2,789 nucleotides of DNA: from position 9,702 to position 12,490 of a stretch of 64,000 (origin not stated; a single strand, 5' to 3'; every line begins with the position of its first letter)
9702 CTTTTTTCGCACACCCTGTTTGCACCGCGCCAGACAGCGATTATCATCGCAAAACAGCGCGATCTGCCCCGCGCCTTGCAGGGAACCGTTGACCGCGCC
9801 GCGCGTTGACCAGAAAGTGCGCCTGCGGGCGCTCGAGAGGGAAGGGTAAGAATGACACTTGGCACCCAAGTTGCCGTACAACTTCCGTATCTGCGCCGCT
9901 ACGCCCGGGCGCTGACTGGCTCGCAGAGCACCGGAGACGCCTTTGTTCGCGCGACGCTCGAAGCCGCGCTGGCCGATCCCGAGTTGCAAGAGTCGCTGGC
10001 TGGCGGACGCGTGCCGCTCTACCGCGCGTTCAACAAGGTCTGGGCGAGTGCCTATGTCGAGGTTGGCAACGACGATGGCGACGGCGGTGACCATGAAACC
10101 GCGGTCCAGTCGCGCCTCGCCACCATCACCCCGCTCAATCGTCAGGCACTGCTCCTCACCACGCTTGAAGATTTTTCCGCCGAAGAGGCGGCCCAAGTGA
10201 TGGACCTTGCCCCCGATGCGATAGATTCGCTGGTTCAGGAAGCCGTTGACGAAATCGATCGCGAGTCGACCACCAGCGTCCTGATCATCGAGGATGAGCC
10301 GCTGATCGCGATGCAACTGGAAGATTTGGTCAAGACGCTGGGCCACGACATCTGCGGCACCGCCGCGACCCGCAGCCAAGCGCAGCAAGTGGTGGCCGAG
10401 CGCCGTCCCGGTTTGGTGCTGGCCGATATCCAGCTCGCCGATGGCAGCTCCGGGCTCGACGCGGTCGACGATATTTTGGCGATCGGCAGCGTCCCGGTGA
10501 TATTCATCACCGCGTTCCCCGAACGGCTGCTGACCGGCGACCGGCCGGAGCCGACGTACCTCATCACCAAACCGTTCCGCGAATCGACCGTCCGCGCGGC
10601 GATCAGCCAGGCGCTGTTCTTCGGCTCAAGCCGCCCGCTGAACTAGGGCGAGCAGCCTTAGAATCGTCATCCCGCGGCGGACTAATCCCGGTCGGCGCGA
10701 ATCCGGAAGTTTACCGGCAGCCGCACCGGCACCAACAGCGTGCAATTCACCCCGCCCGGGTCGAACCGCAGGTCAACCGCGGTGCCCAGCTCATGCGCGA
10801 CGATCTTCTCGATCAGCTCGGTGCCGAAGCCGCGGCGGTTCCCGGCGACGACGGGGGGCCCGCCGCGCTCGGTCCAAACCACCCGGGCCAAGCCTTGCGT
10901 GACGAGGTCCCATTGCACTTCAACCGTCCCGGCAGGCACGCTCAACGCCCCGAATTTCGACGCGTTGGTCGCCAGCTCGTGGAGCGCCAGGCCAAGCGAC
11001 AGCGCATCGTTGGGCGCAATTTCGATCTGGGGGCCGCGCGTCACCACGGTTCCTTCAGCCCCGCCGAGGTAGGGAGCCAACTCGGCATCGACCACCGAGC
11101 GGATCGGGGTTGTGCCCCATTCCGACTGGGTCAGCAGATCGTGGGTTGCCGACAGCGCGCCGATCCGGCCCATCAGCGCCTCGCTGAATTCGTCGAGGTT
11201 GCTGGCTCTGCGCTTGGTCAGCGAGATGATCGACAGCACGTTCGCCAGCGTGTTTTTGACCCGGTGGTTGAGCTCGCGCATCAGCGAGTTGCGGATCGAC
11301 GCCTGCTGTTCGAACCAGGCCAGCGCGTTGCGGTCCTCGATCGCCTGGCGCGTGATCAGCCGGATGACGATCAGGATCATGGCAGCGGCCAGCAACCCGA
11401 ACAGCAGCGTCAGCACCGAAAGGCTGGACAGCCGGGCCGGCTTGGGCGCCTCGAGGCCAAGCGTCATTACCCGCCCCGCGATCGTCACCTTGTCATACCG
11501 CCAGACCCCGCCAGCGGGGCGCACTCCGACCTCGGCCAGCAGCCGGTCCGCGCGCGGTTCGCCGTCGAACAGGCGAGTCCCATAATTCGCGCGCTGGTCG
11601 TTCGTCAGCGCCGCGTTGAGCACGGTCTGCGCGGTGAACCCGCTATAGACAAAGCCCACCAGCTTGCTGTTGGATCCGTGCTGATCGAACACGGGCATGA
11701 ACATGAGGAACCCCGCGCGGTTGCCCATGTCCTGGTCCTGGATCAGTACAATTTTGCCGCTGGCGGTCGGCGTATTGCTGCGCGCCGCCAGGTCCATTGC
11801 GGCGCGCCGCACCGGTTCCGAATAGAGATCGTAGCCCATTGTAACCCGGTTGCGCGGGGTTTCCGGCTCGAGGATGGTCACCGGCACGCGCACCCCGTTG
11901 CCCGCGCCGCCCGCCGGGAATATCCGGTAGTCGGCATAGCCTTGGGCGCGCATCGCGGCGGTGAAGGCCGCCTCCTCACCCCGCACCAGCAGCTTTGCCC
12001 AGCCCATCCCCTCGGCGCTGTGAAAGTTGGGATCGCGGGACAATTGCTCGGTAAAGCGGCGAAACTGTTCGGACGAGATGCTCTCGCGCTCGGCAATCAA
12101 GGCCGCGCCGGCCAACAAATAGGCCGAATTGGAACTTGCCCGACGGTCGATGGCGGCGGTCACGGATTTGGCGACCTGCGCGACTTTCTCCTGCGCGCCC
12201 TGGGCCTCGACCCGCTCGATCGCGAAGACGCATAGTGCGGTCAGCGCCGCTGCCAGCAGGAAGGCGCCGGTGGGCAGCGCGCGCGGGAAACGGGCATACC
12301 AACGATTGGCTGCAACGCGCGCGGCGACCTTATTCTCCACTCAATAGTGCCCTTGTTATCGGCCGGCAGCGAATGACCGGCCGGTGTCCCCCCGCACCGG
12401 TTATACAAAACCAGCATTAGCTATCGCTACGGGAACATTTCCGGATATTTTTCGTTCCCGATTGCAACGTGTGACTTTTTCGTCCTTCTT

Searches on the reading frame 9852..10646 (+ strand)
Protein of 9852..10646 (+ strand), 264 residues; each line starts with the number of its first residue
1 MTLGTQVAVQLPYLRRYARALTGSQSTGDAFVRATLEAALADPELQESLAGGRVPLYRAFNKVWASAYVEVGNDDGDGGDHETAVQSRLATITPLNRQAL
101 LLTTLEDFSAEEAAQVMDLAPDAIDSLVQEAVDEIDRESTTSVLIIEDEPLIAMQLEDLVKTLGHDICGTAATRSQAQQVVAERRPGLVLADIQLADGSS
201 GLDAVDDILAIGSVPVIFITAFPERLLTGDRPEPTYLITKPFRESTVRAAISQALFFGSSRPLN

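Call 9: find_related_loci(query=window:9852-10643:+, collection=genome_contigs, flank=4000)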
Query window:9852-10643:+ (264 aa) in genome_contigs; peptide patterns used: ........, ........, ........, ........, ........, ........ (x = any residue, [..] = any of these).
600 stretches matched a pattern (row limit reached: there are more); 563 encode a relative of the query (tblastn E <= 1e-3); the best 80 are kept; 80 distinct loci.
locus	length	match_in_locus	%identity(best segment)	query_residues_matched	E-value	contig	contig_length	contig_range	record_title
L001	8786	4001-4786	81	1-263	3e-141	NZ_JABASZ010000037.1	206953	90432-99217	Pseudopontixanthobacter vadosimaris strain JL3514 NODE_5_length_206953_cov_113.986_ID_9, whole genome shotgun sequence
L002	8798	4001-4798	81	1-264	3e-141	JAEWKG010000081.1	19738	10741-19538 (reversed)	MAG: Proteobacteria bacterium isolate OH_PBrB_30 k127_495425, whole genome shotgun sequence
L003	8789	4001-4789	81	1-263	7e-141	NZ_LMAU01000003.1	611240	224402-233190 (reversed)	Tsuneonella troitsensis strain JCM 17037 JCM17037_3, whole genome shotgun sequence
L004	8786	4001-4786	80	1-264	3e-139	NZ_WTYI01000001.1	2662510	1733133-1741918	Qipengyuania aquimaris strain JCM 12189 NODE_1_length_2662510, whole genome shotgun sequence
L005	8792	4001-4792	80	1-263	4e-137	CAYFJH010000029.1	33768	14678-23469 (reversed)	MAG TPA_asm: uncultured Novosphingobium sp. isolate ERP013524_co1_59 genome assembly, contig: NODE_201_length_33768_cov_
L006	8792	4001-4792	77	1-264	8e-137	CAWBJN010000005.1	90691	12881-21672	MAG: uncultured Alphaproteobacteria bacterium isolate MFD03250.bin.2.95 genome assembly, contig: contig_13237, whole gen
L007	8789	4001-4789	78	1-264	1e-136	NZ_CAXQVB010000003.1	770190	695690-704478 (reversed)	MAG: Qipengyuania sp. isolate 3um_C4D0718_1.40 k127_417909, whole genome shotgun sequence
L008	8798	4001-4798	78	1-264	2e-136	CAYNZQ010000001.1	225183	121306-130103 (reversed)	MAG TPA_asm: uncultured Citromicrobium sp. isolate binchicken_co237_52 genome assembly, contig: NODE_49_length_225183_co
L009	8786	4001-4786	79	1-263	3e-136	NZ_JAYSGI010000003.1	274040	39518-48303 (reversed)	MAG: Pelagerythrobacter sp. isolate ZZ2_ZZA25_bin.7 NODE_40_length_274040_cov_23.990901, whole genome shotgun sequence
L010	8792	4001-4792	78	1-264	7e-136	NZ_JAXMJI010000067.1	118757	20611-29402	MAG: Allopontixanthobacter sp. isolate G7_metabat.bin.23 k141_273478, whole genome shotgun sequence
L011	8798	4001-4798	79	1-264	7e-136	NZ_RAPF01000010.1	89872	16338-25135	Altericroceibacterium spongiae strain HN-Y73 contig10, whole genome shotgun sequence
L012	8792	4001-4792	77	1-264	5e-135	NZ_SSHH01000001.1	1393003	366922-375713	Alteraurantiacibacter aquimixticola strain SSKS-13 contig1, whole genome shotgun sequence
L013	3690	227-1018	77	1-264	2e-138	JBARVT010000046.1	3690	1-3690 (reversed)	MAG: Alteraurantiacibacter sp. isolate MFD12116_ilm_asm_bin46 k127_28571, whole genome shotgun sequence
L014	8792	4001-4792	76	1-264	1e-133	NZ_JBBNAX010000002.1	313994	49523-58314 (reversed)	Erythrobacter alti strain NBRC 111903 contig_02, whole genome shotgun sequence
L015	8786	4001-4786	77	1-261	1e-132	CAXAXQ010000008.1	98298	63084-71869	MAG TPA_asm: uncultured Erythrobacteraceae bacterium isolate ERR599372_binner123_Refined_8 genome assembly, contig: ERZ2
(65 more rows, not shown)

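Call 30: search_protein_families(library=pfam, proteins=[window:9852-10643:+])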
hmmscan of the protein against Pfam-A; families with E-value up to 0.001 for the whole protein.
window:9852-10643:+ (264 aa): 4 families
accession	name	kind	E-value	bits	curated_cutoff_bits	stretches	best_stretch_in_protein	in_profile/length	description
PF22029.2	PhyR_sigma2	-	3.8e-23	81.7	27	1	7-60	1-54/55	Sigma2 domain of PhyR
PF22233.2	PhyR_sigma-like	-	3.9e-20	71.8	27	1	89-138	1-50/50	Response regulator PhyR, sigma-like domain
PF00072.30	Response_reg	-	1.3e-12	48.3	30.2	1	143-251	1-110/111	Response regulator receiver domain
PF08281.18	Sigma70_r4_2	-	4.7e-07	29.8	25.7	1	84-132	3-51/54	Sigma-70, region 4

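Call 49: find_encoding_contigs(protein=window:9852-10646:+, flank=1500, max_places=4)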
Protein window:9852-10646:+ (264 aa): 6 contigs read that carry it; 3 places shown.
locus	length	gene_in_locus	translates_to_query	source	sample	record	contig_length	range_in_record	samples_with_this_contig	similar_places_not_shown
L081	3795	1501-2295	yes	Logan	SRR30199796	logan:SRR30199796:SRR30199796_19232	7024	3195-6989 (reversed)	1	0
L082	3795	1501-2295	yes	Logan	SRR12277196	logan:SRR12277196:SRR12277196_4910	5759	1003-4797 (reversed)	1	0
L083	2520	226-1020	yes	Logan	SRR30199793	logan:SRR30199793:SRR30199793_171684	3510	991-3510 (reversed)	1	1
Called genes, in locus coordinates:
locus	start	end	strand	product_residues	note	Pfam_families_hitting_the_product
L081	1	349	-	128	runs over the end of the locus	?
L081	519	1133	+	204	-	PF00034:Cytochrom_C (faint)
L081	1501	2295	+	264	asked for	PF22029:PhyR_sigma2, PF08281:Sigma70_r4_2 (weak), PF22233:PhyR_sigma-like, PF00072:Response_reg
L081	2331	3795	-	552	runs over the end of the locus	PF03924:CHASE, PF07536:HWE_HK, PF07568:HisKA_2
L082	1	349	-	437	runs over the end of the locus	?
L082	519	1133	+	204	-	PF00034:Cytochrom_C (faint)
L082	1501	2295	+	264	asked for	PF22029:PhyR_sigma2, PF08281:Sigma70_r4_2 (weak), PF22233:PhyR_sigma-like, PF00072:Response_reg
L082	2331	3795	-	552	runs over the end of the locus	PF03924:CHASE, PF07536:HWE_HK, PF07568:HisKA_2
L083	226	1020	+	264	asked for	PF22029:PhyR_sigma2, PF08281:Sigma70_r4_2 (weak), PF22233:PhyR_sigma-like, PF00072:Response_reg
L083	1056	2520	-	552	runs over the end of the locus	PF03924:CHASE, PF07536:HWE_HK, PF07568:HisKA_2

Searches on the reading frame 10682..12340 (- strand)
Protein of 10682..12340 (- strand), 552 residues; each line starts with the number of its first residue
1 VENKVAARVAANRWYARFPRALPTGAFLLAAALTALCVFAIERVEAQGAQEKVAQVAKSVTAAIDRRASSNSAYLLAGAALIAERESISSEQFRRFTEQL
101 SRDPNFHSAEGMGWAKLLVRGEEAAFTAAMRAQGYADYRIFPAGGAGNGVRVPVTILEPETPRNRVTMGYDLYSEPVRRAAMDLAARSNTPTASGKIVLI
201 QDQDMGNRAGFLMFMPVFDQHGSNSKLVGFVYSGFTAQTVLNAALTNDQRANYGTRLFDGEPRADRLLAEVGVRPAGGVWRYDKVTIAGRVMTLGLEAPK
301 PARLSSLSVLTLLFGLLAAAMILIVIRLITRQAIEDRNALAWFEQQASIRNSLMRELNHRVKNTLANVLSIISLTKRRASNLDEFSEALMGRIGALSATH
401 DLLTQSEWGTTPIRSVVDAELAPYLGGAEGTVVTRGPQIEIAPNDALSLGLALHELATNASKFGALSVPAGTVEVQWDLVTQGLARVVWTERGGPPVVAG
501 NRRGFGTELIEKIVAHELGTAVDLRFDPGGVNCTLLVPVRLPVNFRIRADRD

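Call 30: search_protein_families(library=pfam, proteins=[window:10682-12340:-])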
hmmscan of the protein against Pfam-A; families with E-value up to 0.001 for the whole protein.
window:10682-12340:- (552 aa): 3 families
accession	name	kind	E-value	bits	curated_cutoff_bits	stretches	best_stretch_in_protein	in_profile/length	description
PF03924.19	CHASE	-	7.8e-45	153.4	25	1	87-266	2-186/189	CHASE domain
PF07536.20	HWE_HK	-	8.1e-24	84.6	22.8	1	356-438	1-83/83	HWE histidine kinase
PF07568.18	HisKA_2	-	1.1e-08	35.5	22.3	1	356-407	1-54/76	Histidine kinase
